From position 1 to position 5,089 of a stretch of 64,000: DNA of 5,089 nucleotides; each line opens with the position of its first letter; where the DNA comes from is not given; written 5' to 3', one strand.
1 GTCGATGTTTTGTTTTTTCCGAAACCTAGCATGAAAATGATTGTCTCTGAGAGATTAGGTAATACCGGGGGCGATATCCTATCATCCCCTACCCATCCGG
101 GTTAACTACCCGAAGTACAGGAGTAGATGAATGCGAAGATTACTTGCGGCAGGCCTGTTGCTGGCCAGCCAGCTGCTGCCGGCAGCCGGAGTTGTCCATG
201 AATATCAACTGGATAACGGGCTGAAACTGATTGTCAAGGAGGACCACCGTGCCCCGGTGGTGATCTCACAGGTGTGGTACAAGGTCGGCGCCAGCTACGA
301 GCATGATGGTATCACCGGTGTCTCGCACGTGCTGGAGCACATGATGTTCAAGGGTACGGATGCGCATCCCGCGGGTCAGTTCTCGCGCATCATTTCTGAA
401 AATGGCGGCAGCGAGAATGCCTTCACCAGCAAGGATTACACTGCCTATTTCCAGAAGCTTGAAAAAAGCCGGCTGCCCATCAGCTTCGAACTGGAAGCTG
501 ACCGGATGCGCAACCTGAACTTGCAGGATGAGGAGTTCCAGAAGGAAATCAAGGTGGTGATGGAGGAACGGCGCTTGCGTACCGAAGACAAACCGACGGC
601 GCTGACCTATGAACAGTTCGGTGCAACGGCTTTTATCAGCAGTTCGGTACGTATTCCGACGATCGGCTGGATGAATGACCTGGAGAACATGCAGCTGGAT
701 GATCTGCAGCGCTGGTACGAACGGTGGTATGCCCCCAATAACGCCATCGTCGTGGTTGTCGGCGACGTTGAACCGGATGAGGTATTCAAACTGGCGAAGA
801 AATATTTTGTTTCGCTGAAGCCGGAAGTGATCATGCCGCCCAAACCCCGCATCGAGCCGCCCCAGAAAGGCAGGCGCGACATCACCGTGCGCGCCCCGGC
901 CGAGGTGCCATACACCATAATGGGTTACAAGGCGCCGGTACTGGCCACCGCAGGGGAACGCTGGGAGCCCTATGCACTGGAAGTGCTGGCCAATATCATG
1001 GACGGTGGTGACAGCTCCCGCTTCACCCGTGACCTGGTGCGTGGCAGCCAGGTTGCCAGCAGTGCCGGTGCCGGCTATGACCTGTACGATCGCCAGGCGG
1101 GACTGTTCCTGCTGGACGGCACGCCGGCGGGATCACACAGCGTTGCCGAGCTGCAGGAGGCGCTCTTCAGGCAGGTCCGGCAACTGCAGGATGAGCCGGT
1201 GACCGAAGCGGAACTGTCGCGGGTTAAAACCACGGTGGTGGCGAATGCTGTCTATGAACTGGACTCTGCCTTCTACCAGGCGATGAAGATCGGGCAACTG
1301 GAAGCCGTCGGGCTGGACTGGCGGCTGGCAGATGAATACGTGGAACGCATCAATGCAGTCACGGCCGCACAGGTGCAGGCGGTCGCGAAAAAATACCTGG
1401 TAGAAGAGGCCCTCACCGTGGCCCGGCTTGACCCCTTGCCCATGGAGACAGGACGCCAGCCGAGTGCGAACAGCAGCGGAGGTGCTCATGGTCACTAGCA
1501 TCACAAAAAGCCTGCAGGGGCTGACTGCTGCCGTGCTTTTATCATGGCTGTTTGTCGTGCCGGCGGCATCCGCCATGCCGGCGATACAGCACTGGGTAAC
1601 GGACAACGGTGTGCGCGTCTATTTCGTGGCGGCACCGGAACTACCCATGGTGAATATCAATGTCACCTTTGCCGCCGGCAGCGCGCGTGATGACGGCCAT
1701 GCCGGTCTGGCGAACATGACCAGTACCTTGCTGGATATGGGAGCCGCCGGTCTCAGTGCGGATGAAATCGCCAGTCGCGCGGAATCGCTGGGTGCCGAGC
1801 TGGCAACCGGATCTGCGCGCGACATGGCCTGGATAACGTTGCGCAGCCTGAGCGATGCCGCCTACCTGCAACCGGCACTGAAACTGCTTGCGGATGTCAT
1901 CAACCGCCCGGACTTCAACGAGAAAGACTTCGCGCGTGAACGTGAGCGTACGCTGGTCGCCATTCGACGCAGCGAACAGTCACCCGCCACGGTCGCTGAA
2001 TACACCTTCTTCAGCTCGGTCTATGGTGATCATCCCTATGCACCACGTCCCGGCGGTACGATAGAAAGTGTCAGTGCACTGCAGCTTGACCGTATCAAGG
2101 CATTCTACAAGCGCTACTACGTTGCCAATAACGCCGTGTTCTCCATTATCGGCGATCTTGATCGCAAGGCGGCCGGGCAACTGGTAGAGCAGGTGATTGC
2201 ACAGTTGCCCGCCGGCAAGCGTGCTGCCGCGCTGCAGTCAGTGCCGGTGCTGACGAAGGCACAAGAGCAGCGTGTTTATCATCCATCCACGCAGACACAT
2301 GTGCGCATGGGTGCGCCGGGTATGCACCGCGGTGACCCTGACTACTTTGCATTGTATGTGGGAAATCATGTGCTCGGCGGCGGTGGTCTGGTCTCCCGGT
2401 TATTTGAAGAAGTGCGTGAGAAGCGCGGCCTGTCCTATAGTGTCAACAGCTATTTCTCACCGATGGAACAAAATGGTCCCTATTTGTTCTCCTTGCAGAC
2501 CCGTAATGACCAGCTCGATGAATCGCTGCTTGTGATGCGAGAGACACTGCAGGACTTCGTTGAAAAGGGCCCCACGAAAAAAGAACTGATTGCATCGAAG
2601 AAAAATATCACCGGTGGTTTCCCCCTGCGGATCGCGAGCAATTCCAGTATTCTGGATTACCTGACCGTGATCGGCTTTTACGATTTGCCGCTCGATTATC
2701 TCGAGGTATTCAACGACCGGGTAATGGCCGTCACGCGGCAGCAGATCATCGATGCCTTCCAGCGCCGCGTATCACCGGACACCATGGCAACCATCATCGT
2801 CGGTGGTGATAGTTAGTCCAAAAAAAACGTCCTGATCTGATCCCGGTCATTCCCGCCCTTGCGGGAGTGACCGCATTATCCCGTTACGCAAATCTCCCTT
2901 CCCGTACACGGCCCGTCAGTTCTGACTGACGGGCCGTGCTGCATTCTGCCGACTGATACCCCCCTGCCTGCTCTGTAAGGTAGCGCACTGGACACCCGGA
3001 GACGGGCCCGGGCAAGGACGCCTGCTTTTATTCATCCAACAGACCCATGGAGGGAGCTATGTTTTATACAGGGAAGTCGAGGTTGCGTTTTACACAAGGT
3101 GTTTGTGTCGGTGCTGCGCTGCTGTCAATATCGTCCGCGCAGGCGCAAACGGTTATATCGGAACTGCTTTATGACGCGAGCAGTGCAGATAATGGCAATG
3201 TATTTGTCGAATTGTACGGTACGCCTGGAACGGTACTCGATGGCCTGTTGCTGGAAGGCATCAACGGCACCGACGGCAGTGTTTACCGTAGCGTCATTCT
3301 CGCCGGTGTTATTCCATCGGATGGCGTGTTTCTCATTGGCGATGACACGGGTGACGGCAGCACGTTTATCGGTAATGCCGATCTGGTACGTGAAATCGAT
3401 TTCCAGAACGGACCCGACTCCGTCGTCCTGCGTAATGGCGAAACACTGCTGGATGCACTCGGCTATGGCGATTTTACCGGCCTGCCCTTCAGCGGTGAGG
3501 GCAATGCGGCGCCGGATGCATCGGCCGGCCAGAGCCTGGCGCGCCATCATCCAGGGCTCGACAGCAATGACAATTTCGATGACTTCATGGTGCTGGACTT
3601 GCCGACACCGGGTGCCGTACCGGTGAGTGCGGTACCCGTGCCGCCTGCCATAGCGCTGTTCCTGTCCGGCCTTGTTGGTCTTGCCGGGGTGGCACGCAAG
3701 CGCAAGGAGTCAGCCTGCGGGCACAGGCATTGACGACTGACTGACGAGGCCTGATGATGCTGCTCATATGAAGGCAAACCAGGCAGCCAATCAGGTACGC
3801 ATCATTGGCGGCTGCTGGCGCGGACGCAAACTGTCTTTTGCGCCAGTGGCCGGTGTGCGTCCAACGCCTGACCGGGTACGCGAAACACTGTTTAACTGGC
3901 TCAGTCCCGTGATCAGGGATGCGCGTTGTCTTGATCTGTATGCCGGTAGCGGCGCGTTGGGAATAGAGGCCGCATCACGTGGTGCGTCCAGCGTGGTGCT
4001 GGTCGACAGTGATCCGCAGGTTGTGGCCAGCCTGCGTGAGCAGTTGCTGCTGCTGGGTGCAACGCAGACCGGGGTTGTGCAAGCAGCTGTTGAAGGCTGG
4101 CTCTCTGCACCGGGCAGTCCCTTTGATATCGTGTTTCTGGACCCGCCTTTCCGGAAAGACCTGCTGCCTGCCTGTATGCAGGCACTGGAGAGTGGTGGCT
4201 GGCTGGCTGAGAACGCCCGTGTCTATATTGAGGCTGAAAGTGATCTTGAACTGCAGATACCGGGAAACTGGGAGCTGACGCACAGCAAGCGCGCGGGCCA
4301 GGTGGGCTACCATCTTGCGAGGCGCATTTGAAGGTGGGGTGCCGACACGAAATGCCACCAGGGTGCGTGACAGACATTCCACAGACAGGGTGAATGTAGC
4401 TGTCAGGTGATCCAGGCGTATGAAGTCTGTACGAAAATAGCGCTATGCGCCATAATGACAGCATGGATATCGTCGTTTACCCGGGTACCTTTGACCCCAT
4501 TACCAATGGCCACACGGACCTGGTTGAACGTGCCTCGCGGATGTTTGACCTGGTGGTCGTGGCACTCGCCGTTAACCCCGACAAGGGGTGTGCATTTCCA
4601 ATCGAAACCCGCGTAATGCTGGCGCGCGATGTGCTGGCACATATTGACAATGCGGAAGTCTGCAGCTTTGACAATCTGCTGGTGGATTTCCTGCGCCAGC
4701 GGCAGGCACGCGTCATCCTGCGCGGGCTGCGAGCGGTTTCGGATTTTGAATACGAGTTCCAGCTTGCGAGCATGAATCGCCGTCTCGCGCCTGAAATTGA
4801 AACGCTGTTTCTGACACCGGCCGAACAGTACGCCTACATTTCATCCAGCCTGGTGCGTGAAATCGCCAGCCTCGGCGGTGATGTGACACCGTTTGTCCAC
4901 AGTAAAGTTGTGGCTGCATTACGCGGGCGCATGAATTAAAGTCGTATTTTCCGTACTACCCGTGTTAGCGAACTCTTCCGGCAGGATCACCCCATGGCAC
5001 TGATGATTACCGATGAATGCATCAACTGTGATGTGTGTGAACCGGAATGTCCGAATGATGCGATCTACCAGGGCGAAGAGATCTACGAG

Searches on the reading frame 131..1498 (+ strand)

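Call 46: search_protein_families(library=pfam, proteins=[window:131-1498:+], max_evalue=0.00001)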
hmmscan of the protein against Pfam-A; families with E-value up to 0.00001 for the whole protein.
window:131-1498:+ (455 aa): 2 families
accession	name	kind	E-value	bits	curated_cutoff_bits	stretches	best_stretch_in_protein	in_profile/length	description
PF05193.26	Peptidase_M16_C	-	5.8e-31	108.2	23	1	187-368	2-180/181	Peptidase M16 inactive domain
PF00675.25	Peptidase_M16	-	7.9e-27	94.4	22.3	1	34-177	3-145/149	Insulinase (Peptidase family M16)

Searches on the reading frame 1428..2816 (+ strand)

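Call 46: search_protein_families(library=pfam, proteins=[window:1428-2816:+], max_evalue=0.00001)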
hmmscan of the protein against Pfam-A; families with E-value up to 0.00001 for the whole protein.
window:1428-2816:+ (462 aa): 2 families
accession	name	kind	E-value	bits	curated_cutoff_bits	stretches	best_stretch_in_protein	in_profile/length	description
PF05193.26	Peptidase_M16_C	-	2.9e-37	128.7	23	1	218-392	2-179/181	Peptidase M16 inactive domain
PF00675.25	Peptidase_M16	-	1.9e-11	44.5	22.3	1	68-202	6-139/149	Insulinase (Peptidase family M16)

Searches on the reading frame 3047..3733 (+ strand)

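Call 46: search_protein_families(library=pfam, proteins=[window:3047-3733:+], max_evalue=0.00001)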
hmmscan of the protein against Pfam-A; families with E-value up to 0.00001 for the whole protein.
window:3047-3733:+ (228 aa): 0 families

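Call 65: search_protein_families(library=pfam, proteins=[window:3047-3733:+], max_evalue=0.01)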
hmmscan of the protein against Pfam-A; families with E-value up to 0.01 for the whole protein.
window:3047-3733:+ (228 aa): 2 families
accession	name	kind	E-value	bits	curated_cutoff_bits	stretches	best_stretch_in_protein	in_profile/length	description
PF00932.25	LTD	-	0.0015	19.4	34.3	1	29-141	2-108/109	Lamin Tail Domain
PF07589.16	PEP-CTERM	-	0.009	16.5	20.7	0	195-220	1-24/24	PEP-CTERM motif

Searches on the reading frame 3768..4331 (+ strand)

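Call 46: search_protein_families(library=pfam, proteins=[window:3768-4331:+], max_evalue=0.00001)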
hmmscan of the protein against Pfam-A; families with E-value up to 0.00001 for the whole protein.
window:3768-4331:+ (187 aa): 3 families
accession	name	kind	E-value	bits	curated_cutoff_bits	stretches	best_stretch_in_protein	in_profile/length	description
PF03602.21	Cons_hypoth95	-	7.4e-56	189.1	24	1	10-183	1-180/182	Conserved hypothetical protein 95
PF05175.20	MTS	-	4e-07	30.3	23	1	45-132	27-112/170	Methyltransferase small domain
PF13649.12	Methyltransf_25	-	6.7e-06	27.1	27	1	55-144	2-97/97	Methyltransferase domain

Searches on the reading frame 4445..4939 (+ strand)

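Call 46: search_protein_families(library=pfam, proteins=[window:4445-4939:+], max_evalue=0.00001)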
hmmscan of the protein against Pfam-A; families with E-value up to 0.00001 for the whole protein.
window:4445-4939:+ (164 aa): 1 family
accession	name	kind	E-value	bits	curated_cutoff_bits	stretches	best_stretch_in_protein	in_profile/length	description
PF01467.32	CTP_transf_like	-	1e-26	94.1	21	1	11-139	1-132/133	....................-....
